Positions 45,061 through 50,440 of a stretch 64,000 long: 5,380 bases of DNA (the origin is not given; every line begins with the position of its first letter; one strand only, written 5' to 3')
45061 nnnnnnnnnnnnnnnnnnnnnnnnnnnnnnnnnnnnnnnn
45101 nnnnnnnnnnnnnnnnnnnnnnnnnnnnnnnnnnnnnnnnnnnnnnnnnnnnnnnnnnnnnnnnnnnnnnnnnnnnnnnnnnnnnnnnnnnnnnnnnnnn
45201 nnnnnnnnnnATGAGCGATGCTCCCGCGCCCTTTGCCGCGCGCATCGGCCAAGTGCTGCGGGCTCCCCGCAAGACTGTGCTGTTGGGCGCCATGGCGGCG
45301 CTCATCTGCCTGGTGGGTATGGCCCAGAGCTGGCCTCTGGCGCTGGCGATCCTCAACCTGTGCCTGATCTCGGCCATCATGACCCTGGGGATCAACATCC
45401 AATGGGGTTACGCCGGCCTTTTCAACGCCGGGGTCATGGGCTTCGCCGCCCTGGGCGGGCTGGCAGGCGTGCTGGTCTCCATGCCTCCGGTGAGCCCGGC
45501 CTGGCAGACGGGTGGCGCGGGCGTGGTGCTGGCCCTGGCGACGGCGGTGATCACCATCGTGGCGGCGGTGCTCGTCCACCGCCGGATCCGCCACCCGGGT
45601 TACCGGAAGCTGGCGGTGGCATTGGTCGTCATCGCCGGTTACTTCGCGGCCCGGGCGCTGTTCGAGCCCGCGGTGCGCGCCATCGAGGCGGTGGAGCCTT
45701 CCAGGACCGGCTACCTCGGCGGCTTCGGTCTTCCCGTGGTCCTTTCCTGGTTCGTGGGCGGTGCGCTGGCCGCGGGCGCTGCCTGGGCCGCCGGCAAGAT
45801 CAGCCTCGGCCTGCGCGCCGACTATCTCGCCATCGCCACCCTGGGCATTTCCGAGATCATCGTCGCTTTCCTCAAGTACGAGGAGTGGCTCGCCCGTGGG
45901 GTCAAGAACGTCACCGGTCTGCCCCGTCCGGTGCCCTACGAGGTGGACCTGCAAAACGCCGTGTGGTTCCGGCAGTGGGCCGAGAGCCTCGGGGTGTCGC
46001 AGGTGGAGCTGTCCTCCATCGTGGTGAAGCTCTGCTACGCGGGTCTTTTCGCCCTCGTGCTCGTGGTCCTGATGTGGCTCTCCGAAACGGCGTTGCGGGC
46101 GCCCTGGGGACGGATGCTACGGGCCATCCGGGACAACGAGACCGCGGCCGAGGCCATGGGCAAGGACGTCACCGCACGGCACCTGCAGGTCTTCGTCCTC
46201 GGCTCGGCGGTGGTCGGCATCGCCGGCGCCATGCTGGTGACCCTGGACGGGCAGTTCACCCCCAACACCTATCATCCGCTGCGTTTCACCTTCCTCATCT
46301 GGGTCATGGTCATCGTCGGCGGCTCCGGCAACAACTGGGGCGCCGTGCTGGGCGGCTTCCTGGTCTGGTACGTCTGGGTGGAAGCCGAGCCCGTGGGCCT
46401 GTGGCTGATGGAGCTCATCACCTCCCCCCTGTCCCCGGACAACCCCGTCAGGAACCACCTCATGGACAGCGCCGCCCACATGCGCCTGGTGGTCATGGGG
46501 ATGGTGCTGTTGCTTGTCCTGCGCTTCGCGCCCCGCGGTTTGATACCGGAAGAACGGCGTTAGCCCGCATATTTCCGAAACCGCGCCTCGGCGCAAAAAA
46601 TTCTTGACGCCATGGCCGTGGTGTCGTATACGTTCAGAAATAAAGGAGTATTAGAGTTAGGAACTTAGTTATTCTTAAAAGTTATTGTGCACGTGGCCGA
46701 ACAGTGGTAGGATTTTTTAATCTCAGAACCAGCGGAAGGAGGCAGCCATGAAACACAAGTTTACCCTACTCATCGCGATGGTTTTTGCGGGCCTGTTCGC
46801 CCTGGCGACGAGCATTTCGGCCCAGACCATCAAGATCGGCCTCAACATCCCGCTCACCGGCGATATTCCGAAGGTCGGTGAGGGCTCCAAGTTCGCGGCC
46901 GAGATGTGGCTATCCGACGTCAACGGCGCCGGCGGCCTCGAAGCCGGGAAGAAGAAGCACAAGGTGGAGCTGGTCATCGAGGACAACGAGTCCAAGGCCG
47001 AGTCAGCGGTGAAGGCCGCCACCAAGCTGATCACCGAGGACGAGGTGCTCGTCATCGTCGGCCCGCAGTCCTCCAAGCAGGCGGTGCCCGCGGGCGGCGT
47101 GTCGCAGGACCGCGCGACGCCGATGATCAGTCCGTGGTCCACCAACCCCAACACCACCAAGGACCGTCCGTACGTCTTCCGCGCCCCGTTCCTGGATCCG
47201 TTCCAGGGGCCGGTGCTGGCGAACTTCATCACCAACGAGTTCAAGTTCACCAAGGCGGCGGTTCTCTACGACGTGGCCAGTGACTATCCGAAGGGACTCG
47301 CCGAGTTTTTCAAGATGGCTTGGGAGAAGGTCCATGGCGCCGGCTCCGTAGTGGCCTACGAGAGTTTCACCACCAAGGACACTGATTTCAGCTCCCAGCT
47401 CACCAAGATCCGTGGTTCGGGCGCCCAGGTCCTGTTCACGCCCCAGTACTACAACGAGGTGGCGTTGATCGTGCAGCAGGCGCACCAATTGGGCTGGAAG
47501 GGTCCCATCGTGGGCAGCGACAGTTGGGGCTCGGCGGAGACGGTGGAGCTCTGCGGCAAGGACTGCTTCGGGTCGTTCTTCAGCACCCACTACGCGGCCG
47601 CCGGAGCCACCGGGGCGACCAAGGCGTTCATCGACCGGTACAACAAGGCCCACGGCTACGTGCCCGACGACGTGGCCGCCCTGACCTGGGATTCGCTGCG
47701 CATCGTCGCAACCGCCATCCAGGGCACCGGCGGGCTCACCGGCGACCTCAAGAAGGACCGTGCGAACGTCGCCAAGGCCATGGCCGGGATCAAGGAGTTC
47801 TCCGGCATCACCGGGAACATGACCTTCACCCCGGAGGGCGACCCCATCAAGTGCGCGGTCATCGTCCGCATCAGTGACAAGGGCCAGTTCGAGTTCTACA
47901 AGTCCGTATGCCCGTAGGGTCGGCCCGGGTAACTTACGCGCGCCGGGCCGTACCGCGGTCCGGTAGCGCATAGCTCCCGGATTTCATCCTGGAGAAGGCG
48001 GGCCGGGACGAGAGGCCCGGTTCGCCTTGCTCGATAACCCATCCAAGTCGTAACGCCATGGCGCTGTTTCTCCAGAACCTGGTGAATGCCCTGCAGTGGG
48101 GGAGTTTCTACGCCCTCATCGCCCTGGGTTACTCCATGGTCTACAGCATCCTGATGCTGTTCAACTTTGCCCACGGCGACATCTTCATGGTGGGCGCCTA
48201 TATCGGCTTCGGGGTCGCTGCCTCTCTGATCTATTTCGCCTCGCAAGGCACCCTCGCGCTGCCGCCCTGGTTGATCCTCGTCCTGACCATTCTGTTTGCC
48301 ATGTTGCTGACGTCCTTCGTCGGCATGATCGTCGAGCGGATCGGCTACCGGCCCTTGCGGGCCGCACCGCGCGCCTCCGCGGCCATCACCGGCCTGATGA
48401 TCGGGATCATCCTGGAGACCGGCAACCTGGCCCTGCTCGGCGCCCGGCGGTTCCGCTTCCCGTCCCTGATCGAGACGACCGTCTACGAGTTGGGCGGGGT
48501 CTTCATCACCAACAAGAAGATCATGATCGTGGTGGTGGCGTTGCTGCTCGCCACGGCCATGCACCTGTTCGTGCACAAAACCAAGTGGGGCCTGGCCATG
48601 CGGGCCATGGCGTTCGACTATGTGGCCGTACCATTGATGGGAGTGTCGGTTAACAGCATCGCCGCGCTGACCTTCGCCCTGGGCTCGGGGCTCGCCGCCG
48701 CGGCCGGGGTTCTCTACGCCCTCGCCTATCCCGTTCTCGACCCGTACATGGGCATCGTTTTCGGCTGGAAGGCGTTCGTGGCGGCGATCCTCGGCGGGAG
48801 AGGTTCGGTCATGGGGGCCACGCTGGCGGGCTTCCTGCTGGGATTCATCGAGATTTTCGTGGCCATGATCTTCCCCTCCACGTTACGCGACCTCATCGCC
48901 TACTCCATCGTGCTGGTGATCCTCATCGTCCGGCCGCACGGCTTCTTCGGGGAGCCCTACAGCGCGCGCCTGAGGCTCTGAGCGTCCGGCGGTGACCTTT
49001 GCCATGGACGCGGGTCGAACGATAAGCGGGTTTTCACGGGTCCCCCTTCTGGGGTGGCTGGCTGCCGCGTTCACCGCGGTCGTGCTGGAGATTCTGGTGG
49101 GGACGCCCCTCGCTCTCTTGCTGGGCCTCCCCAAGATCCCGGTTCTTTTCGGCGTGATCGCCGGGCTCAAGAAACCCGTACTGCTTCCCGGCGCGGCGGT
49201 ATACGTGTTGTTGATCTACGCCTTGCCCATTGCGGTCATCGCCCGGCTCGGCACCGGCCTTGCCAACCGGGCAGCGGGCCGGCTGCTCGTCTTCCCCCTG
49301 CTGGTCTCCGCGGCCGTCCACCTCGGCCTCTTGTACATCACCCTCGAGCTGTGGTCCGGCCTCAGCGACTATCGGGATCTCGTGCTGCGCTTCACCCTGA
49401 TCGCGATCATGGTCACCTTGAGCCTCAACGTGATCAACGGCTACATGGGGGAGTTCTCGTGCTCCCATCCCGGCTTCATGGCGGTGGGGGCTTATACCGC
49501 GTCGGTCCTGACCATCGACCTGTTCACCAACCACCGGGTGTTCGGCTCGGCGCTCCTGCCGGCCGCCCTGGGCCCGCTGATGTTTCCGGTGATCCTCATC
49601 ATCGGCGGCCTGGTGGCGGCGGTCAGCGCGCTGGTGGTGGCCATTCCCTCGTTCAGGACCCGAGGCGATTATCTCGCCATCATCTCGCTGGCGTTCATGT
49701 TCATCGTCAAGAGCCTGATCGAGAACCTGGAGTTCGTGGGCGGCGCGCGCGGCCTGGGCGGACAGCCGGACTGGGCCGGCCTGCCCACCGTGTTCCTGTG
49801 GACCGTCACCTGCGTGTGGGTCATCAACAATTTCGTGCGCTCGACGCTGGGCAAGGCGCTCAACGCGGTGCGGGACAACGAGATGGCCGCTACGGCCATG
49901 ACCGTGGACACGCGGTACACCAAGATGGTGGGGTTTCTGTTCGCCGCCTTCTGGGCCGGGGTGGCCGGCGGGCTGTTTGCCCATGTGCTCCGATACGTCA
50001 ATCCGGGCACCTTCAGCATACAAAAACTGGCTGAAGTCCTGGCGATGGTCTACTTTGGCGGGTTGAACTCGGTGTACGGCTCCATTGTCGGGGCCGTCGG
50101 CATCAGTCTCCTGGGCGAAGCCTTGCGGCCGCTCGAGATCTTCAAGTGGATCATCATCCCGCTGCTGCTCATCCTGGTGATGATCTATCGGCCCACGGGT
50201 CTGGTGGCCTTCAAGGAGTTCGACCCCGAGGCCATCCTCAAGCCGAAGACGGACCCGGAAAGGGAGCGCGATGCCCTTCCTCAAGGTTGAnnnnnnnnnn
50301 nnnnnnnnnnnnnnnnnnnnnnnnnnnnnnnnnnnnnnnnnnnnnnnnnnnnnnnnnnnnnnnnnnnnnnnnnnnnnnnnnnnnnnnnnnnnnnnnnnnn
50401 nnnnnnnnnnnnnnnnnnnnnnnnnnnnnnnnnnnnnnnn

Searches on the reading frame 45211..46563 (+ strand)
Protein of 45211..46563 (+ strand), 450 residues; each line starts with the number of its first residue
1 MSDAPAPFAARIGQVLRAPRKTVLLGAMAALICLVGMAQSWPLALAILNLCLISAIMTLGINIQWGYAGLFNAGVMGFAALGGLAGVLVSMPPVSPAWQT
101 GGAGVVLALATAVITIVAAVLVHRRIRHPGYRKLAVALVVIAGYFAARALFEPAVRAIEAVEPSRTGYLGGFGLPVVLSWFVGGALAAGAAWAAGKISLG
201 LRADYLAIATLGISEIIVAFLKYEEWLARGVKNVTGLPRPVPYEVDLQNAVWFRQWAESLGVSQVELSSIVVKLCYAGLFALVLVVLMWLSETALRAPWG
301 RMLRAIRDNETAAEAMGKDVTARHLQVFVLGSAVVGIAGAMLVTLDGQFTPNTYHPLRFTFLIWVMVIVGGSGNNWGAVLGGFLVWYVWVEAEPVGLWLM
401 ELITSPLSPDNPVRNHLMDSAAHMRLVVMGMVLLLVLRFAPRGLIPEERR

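Call 17: search_protein_families(library=pfam, proteins=[window:45211-46563:+], max_evalue=0.00001)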
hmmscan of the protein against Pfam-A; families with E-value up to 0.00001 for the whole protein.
window:45211-46563:+ (450 aa): 1 family
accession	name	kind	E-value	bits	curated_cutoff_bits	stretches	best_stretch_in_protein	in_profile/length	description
PF02653.21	BPD_transp_2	-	1.3e-30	106.9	26.8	1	141-437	38-269/269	Branched-chain amino acid transport system / permease component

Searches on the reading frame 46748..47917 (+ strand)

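Call 17: search_protein_families(library=pfam, proteins=[window:46748-47917:+], max_evalue=0.00001)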
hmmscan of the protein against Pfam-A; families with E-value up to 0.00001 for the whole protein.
window:46748-47917:+ (389 aa): 3 families
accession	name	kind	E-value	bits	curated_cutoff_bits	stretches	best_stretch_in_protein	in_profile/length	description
PF13458.12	Peripla_BP_6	-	9.8e-55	187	31.7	1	27-380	1-343/343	Periplasmic binding protein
PF01094.35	ANF_receptor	-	1.5e-24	87.1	25.4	1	50-368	5-342/353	Receptor family ligand binding region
PF13433.12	Peripla_BP_5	-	1.1e-14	54.8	27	1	28-109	1-78/363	Periplasmic binding protein domain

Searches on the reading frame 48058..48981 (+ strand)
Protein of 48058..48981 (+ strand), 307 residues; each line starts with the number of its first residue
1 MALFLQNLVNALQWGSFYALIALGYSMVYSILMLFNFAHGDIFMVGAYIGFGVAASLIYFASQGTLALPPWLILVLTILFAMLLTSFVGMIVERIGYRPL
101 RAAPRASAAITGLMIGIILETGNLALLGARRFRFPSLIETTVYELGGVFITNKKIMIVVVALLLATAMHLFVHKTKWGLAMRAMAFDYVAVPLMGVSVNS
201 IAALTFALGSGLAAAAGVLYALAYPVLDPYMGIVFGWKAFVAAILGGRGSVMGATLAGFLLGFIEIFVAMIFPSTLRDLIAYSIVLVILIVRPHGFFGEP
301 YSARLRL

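Call 17: search_protein_families(library=pfam, proteins=[window:48058-48981:+], max_evalue=0.00001)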
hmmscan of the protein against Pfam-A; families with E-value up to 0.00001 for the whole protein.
window:48058-48981:+ (307 aa): 1 family
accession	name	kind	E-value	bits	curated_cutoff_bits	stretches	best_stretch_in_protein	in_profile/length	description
PF02653.21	BPD_transp_2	-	2.9e-36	125.4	26.8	1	8-289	2-269/269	Branched-chain amino acid transport system / permease component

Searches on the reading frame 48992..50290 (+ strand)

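Call 17: search_protein_families(library=pfam, proteins=[window:48992-50290:+], max_evalue=0.00001)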
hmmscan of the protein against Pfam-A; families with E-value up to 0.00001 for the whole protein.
window:48992-50290:+ (432 aa): 1 family
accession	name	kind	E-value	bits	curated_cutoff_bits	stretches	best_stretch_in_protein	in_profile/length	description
PF02653.21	BPD_transp_2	-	5.5e-28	98.3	26.8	1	131-396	5-268/269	Branched-chain amino acid transport system / permease component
